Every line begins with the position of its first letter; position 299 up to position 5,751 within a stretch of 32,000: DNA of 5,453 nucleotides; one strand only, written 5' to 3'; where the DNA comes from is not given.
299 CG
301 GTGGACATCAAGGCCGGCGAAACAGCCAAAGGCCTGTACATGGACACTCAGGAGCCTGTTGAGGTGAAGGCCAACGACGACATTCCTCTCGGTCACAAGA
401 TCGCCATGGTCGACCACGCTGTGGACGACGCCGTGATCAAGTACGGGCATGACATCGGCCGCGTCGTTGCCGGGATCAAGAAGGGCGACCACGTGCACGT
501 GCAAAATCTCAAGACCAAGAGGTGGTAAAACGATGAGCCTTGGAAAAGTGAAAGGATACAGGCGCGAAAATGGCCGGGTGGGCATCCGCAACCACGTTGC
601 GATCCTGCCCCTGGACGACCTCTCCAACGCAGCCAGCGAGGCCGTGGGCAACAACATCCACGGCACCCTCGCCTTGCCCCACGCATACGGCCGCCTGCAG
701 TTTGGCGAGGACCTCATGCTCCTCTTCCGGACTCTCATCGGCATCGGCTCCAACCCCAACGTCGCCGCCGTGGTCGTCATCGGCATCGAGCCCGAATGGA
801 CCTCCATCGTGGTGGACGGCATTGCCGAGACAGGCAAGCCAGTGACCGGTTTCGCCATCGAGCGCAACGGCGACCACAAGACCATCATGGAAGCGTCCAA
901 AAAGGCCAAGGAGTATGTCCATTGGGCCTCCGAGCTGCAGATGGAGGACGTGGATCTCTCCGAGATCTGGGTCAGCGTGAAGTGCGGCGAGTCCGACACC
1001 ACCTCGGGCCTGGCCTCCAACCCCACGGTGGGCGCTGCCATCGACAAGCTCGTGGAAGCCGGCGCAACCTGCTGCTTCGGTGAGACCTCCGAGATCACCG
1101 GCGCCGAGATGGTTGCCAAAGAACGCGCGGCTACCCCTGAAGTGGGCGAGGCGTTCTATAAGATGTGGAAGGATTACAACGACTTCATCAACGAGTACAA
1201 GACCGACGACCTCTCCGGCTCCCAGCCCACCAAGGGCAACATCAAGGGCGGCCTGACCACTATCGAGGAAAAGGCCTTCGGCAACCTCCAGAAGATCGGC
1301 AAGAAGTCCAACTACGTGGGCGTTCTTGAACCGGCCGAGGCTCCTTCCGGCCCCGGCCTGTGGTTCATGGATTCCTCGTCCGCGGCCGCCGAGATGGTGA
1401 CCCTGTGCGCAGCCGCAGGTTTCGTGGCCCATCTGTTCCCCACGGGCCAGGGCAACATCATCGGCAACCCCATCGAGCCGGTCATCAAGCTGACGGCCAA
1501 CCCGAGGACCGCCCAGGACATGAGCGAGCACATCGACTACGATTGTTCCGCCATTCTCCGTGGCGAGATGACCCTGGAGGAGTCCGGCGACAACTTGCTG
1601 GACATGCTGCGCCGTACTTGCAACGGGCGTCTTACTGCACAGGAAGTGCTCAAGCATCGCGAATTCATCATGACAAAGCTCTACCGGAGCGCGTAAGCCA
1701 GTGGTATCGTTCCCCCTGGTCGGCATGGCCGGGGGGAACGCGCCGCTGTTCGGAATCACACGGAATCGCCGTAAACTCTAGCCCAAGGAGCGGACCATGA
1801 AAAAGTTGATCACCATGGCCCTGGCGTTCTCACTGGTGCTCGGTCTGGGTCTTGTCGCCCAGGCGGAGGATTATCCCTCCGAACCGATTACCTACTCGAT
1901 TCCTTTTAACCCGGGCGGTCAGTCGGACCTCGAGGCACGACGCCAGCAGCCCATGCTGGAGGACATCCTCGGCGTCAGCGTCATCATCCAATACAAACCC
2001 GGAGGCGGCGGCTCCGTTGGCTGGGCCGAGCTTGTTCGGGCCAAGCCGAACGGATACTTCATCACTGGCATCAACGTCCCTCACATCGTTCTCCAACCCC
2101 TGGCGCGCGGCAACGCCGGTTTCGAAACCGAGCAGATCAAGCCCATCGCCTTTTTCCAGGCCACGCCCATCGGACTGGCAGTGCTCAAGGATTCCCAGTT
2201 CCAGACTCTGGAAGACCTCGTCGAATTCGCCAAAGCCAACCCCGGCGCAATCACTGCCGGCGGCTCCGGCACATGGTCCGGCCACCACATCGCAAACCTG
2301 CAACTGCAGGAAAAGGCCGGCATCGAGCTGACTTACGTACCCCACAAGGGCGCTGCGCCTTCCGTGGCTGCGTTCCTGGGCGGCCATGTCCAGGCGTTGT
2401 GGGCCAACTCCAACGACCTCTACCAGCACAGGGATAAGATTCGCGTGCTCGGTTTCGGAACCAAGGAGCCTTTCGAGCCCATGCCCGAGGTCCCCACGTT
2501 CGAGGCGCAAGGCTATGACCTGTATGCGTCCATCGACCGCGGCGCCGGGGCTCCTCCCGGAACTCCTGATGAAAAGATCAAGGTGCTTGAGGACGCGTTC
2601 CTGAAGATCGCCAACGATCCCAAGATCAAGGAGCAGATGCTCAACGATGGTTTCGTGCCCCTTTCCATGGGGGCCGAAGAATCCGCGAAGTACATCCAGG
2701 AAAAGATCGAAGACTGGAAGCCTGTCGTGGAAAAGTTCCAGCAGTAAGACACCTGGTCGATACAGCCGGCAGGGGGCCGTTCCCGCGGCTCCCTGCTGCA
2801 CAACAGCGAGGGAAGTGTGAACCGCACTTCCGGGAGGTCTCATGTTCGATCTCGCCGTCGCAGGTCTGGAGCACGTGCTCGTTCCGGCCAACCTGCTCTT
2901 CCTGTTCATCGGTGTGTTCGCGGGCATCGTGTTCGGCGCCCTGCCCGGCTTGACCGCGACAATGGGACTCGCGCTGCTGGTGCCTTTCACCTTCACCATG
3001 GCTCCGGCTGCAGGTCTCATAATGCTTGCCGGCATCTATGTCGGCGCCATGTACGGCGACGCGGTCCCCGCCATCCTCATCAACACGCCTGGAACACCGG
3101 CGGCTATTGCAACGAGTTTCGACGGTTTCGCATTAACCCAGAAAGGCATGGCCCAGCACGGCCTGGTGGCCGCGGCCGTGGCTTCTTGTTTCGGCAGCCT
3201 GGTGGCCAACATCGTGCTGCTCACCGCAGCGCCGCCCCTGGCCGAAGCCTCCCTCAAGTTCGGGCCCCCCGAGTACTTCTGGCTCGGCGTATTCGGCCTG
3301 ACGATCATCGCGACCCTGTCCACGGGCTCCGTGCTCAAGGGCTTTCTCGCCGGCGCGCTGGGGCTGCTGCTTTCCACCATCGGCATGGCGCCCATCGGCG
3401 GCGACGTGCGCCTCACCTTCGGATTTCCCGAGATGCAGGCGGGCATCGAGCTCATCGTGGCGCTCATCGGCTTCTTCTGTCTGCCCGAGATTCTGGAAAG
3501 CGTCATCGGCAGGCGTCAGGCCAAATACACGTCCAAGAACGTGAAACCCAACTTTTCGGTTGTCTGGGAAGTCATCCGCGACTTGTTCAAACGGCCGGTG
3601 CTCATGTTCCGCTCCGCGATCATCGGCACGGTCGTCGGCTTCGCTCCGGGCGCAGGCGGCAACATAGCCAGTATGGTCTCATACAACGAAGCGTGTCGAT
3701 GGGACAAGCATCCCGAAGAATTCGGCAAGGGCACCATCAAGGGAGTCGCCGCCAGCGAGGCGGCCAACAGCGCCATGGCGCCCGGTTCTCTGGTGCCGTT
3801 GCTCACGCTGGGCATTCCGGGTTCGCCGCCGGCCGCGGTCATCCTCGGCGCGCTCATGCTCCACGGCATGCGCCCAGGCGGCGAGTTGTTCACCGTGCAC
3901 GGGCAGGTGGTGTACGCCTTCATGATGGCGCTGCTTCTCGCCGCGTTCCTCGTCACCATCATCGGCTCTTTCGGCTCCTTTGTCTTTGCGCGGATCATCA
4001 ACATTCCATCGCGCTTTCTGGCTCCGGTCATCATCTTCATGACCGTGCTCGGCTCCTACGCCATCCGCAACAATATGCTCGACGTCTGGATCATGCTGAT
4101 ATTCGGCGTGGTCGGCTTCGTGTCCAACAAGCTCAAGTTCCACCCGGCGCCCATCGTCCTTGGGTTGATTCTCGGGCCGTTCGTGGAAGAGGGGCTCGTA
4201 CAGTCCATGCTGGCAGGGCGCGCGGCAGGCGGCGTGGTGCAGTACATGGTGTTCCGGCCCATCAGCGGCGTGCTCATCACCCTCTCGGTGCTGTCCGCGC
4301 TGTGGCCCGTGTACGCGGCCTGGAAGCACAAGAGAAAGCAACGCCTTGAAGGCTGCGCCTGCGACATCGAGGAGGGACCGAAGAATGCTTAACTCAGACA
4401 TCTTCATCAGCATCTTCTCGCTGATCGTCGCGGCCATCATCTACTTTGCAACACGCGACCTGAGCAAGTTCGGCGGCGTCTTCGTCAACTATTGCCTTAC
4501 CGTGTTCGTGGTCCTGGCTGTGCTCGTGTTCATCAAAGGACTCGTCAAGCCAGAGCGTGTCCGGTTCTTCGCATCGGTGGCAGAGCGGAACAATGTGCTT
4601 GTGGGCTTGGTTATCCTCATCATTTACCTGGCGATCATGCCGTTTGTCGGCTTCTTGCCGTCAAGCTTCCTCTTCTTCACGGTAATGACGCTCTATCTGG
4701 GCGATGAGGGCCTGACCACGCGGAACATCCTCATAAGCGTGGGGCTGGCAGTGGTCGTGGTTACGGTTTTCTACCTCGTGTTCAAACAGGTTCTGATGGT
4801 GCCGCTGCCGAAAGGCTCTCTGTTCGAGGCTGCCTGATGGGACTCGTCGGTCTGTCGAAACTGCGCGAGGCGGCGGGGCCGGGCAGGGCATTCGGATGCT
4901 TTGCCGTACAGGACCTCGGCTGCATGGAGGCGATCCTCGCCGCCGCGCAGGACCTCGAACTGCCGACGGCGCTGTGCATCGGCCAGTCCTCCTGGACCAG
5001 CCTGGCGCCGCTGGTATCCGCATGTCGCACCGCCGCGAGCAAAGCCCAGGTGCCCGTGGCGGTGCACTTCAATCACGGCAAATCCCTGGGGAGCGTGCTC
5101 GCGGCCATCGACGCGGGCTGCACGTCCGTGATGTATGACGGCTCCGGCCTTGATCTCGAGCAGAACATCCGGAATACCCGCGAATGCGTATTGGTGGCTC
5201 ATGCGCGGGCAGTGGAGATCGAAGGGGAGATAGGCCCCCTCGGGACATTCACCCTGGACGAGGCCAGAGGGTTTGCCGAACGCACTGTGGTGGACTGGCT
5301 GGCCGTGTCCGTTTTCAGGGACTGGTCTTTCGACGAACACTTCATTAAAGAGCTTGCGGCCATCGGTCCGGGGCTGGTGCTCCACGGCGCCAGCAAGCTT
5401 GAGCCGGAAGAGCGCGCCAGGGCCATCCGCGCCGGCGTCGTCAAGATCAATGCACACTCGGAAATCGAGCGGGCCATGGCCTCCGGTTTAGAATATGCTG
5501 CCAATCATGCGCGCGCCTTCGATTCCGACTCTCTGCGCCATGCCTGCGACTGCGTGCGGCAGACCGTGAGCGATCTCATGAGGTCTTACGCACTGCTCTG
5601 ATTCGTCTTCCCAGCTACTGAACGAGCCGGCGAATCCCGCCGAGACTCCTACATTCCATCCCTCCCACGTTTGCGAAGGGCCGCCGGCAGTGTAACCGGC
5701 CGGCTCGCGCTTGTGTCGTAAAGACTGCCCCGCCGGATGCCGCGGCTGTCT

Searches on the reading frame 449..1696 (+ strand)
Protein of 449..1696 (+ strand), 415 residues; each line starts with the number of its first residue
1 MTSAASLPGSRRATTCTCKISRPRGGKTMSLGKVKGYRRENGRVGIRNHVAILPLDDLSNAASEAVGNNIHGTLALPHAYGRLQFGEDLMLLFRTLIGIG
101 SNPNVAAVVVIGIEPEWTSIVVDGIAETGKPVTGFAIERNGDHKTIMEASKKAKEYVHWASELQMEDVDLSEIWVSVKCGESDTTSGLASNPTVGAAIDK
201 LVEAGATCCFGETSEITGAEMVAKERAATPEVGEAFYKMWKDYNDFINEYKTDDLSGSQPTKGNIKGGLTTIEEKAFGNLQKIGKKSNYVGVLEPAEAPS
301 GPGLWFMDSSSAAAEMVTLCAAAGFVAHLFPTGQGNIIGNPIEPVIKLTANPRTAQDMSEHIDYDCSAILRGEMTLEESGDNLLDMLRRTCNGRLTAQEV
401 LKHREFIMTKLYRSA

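Call 35: search_protein_families(library=pfam, proteins=[window:449-1696:+], max_evalue=0.00001)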
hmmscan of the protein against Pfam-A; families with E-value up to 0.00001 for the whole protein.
window:449-1696:+ (415 aa): 2 families
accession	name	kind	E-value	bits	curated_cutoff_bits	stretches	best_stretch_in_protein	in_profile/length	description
PF20629.2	GD_AH_C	-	1.5e-85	286.8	26.8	1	170-412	1-240/242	D-galactarate/Altronate dehydratase, C-terminal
PF04295.18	GD_AH_second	-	4.2e-32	111.5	27.3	1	36-160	1-135/136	D-galactarate dehydratase/Altronate hydrolase, second domain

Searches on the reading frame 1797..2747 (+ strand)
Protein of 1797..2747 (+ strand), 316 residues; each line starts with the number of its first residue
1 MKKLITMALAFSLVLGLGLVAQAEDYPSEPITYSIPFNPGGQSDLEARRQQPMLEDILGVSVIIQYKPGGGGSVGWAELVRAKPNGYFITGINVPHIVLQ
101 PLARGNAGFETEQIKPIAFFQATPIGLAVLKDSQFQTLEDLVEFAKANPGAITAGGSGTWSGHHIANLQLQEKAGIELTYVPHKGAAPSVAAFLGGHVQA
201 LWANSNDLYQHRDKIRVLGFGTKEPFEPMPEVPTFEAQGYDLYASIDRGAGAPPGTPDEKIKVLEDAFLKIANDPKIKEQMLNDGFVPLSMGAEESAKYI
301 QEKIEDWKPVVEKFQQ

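Call 35: search_protein_families(library=pfam, proteins=[window:1797-2747:+], max_evalue=0.00001)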
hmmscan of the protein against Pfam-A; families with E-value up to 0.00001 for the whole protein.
window:1797-2747:+ (316 aa): 1 family
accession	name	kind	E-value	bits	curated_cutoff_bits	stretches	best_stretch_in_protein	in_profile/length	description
PF03401.19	TctC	-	2.5e-42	145.7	27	1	47-313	2-271/274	Tripartite tricarboxylate transporter family receptor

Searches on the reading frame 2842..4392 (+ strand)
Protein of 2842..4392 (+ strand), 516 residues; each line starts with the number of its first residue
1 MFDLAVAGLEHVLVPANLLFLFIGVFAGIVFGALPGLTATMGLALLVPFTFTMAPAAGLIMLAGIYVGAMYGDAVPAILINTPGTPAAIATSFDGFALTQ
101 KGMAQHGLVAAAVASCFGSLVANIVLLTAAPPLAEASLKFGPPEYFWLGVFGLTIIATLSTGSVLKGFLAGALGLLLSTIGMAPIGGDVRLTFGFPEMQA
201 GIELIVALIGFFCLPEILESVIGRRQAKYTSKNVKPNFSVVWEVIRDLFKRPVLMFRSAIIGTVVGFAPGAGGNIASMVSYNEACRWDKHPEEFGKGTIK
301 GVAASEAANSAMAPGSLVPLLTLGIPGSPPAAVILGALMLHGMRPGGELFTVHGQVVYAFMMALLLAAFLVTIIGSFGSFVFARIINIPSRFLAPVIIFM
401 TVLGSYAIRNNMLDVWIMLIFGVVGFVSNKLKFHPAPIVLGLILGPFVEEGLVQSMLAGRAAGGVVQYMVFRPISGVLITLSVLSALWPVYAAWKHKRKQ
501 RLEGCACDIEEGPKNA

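Call 35: search_protein_families(library=pfam, proteins=[window:2842-4392:+], max_evalue=0.00001)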
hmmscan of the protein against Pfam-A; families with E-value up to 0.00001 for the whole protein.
window:2842-4392:+ (516 aa): 1 family
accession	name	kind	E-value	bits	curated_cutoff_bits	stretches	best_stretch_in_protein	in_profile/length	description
PF01970.21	TctA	-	4.7e-146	487.2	28.9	1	18-440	1-423/423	Tripartite tricarboxylate transporter TctA family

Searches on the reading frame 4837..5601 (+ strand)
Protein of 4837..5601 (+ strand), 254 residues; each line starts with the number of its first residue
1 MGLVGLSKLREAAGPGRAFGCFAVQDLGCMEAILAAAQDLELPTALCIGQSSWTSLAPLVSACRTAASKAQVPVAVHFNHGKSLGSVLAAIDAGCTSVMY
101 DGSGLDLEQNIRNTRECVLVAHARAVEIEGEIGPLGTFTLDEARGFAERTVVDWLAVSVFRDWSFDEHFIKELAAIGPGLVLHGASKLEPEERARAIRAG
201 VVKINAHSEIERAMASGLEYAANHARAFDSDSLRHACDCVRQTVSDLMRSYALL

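Call 35: search_protein_families(library=pfam, proteins=[window:4837-5601:+], max_evalue=0.00001)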
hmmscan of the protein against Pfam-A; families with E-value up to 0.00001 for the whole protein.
window:4837-5601:+ (254 aa): 1 family
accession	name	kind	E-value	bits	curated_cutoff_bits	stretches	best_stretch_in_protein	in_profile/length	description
PF01116.26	F_bP_aldolase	-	9.6e-44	150.4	25.5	1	9-249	7-270/277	Fructose-bisphosphate aldolase class-II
